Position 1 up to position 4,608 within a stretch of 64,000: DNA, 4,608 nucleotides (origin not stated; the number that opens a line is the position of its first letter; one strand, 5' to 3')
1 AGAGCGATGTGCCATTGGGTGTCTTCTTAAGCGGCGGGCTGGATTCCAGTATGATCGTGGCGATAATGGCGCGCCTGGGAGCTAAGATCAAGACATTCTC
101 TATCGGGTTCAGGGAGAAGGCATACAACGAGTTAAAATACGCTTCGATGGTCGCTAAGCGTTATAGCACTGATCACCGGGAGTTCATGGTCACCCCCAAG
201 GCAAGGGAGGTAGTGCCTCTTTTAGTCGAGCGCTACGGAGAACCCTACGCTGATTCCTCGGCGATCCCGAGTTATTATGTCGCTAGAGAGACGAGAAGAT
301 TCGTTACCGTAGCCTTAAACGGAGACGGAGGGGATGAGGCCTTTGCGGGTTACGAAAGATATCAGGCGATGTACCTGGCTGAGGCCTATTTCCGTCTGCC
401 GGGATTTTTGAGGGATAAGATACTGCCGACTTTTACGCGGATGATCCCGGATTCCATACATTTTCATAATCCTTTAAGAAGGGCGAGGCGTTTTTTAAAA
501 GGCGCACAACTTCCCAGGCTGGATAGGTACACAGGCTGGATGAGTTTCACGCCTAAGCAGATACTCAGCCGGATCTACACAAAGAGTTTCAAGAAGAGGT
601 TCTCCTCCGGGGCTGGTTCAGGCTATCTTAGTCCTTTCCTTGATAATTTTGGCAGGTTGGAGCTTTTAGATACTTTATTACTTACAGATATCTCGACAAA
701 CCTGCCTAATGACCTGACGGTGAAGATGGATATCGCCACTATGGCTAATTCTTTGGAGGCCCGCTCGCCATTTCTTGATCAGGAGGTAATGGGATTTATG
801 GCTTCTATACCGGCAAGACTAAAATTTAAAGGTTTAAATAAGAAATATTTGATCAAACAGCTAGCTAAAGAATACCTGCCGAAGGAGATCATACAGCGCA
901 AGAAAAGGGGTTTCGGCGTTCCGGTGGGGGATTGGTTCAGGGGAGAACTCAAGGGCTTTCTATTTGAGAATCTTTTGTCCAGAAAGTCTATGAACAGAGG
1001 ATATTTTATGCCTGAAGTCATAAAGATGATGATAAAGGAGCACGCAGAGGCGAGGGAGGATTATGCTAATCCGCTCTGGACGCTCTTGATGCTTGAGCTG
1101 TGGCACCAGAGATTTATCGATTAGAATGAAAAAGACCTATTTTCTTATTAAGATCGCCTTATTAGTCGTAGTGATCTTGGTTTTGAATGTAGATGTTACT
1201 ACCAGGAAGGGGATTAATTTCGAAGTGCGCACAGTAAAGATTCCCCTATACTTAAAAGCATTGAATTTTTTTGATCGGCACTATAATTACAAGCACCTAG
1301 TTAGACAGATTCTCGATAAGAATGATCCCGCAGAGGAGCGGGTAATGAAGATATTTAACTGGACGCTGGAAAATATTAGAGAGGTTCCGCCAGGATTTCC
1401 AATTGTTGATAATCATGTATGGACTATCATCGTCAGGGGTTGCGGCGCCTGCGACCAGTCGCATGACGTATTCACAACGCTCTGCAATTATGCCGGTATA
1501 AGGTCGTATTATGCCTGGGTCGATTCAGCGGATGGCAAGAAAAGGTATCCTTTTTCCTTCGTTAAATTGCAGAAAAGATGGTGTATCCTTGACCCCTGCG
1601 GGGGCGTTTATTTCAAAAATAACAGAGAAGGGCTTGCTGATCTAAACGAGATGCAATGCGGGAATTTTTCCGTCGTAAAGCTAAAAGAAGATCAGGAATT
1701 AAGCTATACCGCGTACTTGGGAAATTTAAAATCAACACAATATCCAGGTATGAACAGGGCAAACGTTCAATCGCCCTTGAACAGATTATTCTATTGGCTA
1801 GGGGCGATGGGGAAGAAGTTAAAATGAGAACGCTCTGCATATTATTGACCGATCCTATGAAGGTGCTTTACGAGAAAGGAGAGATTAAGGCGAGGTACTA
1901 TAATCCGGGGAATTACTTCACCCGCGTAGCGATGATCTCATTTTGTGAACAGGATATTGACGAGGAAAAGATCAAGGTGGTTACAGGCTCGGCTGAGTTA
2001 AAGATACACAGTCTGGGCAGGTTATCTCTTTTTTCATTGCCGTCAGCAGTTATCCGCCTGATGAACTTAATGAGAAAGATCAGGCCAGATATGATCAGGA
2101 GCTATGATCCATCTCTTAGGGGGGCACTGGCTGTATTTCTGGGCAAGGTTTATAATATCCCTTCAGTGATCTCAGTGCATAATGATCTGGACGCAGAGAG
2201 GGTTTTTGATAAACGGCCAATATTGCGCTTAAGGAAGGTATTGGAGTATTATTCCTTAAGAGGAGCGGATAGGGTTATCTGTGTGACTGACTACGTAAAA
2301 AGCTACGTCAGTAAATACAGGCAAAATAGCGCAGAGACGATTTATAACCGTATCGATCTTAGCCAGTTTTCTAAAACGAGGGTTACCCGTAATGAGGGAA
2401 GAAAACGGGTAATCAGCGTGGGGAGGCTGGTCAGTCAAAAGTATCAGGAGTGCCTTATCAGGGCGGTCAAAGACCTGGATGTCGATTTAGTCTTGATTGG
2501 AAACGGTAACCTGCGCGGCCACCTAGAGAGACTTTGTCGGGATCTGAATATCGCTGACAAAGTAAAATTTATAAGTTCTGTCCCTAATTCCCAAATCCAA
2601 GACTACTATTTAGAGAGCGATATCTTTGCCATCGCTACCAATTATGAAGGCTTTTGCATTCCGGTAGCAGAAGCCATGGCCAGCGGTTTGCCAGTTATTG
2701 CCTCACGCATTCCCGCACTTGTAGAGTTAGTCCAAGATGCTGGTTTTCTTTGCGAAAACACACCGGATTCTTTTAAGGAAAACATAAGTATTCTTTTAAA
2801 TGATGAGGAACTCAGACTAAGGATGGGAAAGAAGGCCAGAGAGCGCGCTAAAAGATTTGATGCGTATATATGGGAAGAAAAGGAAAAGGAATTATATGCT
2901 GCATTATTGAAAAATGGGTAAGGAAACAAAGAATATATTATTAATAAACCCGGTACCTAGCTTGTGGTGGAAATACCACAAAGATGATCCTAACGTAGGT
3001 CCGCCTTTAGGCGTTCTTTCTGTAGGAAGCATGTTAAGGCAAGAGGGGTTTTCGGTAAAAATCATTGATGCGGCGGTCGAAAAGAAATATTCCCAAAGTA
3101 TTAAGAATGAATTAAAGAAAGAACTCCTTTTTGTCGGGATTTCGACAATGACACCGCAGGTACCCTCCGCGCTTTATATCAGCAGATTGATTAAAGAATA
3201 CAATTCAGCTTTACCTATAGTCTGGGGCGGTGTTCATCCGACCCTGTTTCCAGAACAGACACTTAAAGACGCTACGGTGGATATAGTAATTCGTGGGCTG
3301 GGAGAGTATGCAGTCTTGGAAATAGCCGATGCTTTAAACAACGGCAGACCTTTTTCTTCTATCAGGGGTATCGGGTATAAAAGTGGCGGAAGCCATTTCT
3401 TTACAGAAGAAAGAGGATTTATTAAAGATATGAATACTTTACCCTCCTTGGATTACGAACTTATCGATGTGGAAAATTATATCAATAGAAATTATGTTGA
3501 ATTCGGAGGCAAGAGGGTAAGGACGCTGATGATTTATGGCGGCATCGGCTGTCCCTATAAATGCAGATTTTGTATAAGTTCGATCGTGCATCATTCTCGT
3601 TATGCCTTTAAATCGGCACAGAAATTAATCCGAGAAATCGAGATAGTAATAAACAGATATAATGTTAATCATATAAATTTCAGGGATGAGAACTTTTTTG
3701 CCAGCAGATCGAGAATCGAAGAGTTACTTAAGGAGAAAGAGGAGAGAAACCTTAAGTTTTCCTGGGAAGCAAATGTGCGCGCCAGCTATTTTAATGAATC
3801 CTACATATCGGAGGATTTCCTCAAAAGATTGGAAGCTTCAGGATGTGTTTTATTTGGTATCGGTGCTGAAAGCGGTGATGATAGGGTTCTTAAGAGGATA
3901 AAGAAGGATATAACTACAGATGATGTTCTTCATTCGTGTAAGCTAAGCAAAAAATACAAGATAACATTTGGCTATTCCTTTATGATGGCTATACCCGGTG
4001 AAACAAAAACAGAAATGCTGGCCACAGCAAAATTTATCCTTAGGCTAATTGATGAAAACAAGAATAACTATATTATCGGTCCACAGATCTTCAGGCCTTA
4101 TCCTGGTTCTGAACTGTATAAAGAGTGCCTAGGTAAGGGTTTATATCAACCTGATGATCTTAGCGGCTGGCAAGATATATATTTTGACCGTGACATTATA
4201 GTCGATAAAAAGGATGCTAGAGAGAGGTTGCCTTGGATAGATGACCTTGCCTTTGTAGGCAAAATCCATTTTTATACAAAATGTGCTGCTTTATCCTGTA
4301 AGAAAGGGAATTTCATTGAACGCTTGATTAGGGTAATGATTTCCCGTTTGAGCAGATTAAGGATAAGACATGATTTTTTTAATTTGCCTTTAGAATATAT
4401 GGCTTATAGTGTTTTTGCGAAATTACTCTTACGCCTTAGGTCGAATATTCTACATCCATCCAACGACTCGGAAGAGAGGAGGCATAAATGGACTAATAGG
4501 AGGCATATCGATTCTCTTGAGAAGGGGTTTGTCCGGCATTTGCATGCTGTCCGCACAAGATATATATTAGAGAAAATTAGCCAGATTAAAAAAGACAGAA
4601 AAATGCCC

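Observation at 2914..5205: Single-polypeptide fusion of a B12-binding radical SAM domain to a class I SAM methyltransferase, plus two more B12-rSAM paralogs in the same sugar locus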

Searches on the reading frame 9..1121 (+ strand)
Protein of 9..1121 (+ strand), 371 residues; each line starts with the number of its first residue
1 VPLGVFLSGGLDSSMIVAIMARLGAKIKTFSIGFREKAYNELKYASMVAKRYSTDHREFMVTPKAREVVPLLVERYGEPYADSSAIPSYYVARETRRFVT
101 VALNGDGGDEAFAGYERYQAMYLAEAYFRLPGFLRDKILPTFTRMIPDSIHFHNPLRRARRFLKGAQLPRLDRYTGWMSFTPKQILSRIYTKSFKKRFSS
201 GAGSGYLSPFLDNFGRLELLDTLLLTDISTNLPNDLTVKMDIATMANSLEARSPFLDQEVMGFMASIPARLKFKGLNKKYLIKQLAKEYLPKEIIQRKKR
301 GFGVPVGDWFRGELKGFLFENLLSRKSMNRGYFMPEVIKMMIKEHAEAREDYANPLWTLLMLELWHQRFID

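Call 6: search_protein_families(library=pfam, proteins=[window:9-1121:+], max_evalue=0.001)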
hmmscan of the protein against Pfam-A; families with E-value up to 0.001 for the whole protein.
window:9-1121:+ (371 aa): 2 families
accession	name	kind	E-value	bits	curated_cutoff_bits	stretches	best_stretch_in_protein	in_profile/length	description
PF00733.27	Asn_synthase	-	2e-89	301.1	21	1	2-367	19-354/354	Asparagine synthase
PF06508.19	QueC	-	6e-06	26.3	22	1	5-64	4-64/210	Queuosine biosynthesis protein QueC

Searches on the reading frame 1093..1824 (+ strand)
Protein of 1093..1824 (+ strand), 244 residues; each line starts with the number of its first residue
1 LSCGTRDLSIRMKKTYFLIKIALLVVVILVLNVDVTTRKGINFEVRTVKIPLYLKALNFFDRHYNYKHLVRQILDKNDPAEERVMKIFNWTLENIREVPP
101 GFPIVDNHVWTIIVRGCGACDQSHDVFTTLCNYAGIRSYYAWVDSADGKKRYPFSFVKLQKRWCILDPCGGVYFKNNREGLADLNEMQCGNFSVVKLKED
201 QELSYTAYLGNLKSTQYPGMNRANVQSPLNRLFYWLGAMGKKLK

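Call 6: search_protein_families(library=pfam, proteins=[window:1093-1824:+], max_evalue=0.001)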
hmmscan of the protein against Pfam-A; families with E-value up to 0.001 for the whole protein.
window:1093-1824:+ (244 aa): 1 family
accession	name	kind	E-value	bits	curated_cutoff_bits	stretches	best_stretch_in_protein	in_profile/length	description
PF01841.26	Transglut_core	-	1.1e-07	32.5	23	1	68-168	2-108/108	Transglutaminase-like superfamily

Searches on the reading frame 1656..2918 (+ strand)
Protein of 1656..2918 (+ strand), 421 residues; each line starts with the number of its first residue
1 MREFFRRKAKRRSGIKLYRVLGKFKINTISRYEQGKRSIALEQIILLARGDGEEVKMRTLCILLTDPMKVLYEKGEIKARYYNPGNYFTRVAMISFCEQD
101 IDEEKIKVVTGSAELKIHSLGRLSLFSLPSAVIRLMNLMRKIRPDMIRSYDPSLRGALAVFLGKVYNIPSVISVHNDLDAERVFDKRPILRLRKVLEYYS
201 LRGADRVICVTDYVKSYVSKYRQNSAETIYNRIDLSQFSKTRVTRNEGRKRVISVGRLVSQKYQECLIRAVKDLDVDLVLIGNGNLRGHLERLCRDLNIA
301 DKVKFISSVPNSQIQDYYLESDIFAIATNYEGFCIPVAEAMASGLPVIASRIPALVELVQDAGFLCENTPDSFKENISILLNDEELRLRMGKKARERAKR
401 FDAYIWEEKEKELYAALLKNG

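Call 6: search_protein_families(library=pfam, proteins=[window:1656-2918:+], max_evalue=0.001)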
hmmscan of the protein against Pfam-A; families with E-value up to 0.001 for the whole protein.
window:1656-2918:+ (421 aa): 5 families
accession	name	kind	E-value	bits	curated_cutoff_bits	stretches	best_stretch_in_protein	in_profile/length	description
PF00534.26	Glycos_transf_1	-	1.3e-36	126.1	26.4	1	242-397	8-172/172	Glycosyl transferases group 1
PF13692.12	Glyco_trans_1_4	-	1.9e-26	93.5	27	1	250-383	2-142/142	Glycosyl transferases group 1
PF13439.12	Glyco_transf_4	-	1e-13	52.1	28.5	1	127-236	56-169/170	Glycosyltransferase Family 4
PF13524.12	Glyco_trans_1_2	-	9.4e-09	35.8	25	1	267-400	5-131/144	Glycosyl transferase-like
PF13579.12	Glyco_trans_4_4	-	2.7e-08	34.7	29.7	1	123-220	51-144/158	Glycosyl transferase 4-like domain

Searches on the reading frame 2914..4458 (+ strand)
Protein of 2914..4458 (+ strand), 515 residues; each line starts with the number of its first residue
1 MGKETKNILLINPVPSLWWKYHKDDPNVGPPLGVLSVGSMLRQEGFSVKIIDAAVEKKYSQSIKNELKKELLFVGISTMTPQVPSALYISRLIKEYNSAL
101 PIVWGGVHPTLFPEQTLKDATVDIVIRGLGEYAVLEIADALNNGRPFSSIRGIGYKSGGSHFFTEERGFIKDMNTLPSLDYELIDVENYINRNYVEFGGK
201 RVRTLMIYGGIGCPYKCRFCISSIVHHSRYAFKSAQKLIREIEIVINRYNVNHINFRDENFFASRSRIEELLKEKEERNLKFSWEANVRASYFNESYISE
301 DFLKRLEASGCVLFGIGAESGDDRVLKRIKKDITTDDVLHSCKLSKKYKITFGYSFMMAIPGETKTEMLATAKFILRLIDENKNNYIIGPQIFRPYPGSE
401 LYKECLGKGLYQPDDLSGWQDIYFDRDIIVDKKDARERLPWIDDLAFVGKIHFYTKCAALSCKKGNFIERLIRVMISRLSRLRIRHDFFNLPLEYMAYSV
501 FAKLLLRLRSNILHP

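Call 47: find_related_loci(query=A3, collection=metagenome_contigs, flank=4000)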
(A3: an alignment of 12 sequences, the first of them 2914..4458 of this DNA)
Query A3 (515 aa) in metagenome_contigs; peptide patterns used: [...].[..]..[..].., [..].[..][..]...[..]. (x = any residue, [..] = any of these).
600 stretches matched a pattern (row limit reached: there are more); 228 encode a relative of the query (tblastn E <= 1e-3); the best 80 are kept; 80 distinct loci.
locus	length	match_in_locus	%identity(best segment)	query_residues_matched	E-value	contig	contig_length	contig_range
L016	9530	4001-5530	55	1-511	0e+0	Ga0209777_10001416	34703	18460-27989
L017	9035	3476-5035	39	1-503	2e-107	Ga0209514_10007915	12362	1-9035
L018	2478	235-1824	38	1-513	2e-111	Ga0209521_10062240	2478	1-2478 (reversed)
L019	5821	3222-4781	38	1-503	4e-106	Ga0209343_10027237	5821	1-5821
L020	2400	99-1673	37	7-511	1e-105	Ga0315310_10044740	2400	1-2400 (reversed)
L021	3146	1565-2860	40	4-442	1e-101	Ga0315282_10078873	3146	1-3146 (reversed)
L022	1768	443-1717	39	8-446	1e-104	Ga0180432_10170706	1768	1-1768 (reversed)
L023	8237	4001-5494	35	9-513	1e-95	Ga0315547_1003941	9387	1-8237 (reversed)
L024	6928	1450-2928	34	8-513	2e-94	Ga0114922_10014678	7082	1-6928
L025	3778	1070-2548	34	8-513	3e-95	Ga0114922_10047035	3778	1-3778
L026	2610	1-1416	37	30-494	4e-97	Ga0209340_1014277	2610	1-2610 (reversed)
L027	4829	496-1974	34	8-513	2e-93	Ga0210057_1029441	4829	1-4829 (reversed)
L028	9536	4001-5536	35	6-514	8e-92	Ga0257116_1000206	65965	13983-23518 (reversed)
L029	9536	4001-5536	35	6-514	8e-92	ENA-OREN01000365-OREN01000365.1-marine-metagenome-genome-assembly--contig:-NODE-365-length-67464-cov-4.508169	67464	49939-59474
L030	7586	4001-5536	35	6-514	8e-92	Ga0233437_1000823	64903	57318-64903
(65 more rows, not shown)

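Call 68: predict_structure(alignment_id=A5)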
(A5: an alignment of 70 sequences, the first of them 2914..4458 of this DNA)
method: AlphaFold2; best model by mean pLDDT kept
length: 515 residues; sequences in the alignment: 70
mean_pLDDT: 94.3   pTM: 0.93
mean pLDDT of the five models: 94.3, 94.0, 93.6, 93.6, 93.0
residues with pLDDT >= 90: 452; 70-90: 46; 50-70: 14; < 50: 3
segments of 3 or more residues with pLDDT < 50: none
pLDDT, mean of each block of 10 residues (from residue 1): 82 93 90 98 98 97 98 98 97 98 98 98 98 98 97 97 97 96 97 77 95 96 95 97 98 95 97 98 97 98 98 97 98 98 96 97 98 98 94 94 97 95 69 84 95 95 90 95 97 93 84 53
secondary structure, 60 per line:
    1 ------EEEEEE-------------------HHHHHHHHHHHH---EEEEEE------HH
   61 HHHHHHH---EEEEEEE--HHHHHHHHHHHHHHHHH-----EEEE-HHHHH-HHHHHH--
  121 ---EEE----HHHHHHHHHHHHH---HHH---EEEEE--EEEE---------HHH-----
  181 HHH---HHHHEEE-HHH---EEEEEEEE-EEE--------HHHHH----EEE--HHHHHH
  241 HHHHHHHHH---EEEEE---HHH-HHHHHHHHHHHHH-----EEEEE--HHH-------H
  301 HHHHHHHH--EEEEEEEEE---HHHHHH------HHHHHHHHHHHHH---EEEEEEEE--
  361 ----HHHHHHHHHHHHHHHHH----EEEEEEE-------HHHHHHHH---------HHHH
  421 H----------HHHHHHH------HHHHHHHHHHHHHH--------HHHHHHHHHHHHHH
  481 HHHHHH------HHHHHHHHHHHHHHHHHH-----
elements in order: E7-12 H32-43 E47-52 H59-67 E71-77 H80-96 E102-105 H107-111 H113-118 E124-126 H131-143 E153-157 E160-163 H187-190 E191-193 E201-208 E210-212 H221-225 E230-232 H235-249 E253-257 H265-277 E283-287 H300-308 E311-319 H323-328 H335-347 E351-358 H365-381 E386-392 H400-407 H417-421 H432-438 H445-458 H467-486 H493-510

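Call 70: fold_search(model_id=the predicted structure, library=pdb)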
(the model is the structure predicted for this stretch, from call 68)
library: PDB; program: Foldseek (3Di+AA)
matches with E <= 10: 1609; with E <= 0.001: 90
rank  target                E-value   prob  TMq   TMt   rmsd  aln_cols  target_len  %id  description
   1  6wte_A                1.2e-22  1.00  0.64  0.59   8.7       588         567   16  Structure of radical S-adenosylmethionine methyltransferase, TsrM, from Kitasatospora setae with cobalamin and [4Fe-4S (released 2020-12-23)
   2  6wte_B                1.3e-22  1.00  0.66  0.64   7.8       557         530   16  Structure of radical S-adenosylmethionine methyltransferase, TsrM, from Kitasatospora setae with cobalamin and [4Fe-4S (released 2020-12-23)
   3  6wtf_A                7.0e-22  1.00  0.63  0.60   4.1       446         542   18  Structure of radical S-adenosylmethionine methyltransferase, TsrM, from Kitasatospora setae with tryptophan substrate  (released 2020-12-23)
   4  6wtf_B                4.7e-21  1.00  0.61  0.59   6.0       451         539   18  Structure of radical S-adenosylmethionine methyltransferase, TsrM, from Kitasatospora setae with tryptophan substrate  (released 2020-12-23)
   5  9ccb                  2.2e-19  1.00  0.59  0.71   6.7       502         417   20  X-ray crystal structure of methyl-coenzyme M reductase glutamine methylase (MgmA) from Methanothermobacter marburgensis  (released 2025-01-01)
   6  6fd2_B                3.7e-19  1.00  0.65  0.72   6.0       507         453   17  Radical SAM 1,2-diol dehydratase AprD4 in complex with its substrate paromamine (released 2018-01-17)
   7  6fd2_A                8.3e-19  1.00  0.65  0.73   5.8       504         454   17  Radical SAM 1,2-diol dehydratase AprD4 in complex with its substrate paromamine (released 2018-01-17)
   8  5ul3                  8.3e-19  1.00  0.68  0.50   8.3       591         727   18  Structure of Cobalamin-dependent S-adenosylmethionine radical enzyme OxsB with aqua-cobalamin bound (released 2017-04-19)
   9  5ul4                  1.6e-18  1.00  0.68  0.50   8.2       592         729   19  Structure of Cobalamin-dependent S-adenosylmethionine radical enzyme OxsB with aqua-cobalamin and S-adenosylmethionine b (released 2017-04-19)
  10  5ul2                  6.3e-18  1.00  0.69  0.50   8.4       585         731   17  Structure of Apo, SeMet-labeled Cobalamin-dependent S-adenosylmethionine radical enzyme OxsB (released 2017-04-19)
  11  9n1b                  1.5e-17  1.00  0.59  0.50  11.3       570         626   14  Crystal structure of CysS from Corallococcus sp. CA054B with 5'-deoxyadenosine, methionine, and pantetheinylated 3-metho (released 2026-01-28)
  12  9n1d                  4.4e-17  1.00  0.64  0.53   7.0       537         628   14  Crystal structure of CysS from Corallococcus sp. CA054B with 5'-deoxyadenosine and methionine bound (released 2026-01-28)
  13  9n1c                  1.1e-16  1.00  0.59  0.50  12.3       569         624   14  Crystal structure of CysS from Corallococcus sp. CA054B with 5'-deoxyadenosine, methionine, and pantetheinylated 3-ethox (released 2026-01-28)
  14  7kdx_B                5.6e-16  1.00  0.59  0.47  10.8       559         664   16  Crystal structure of Streptomyces tokunonesis TokK with hydroxycobalamin, 5'-deoxyadenosine, and methionine (released 2022-01-12)
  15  7kdy_A                8.4e-16  1.00  0.59  0.47  10.7       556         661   16  Crystal structure of Streptomyces tokunonesis TokK with hydroxycobalamin, 5'-deoxyadenosine, methionine, and (2R)-pant (released 2022-01-12)
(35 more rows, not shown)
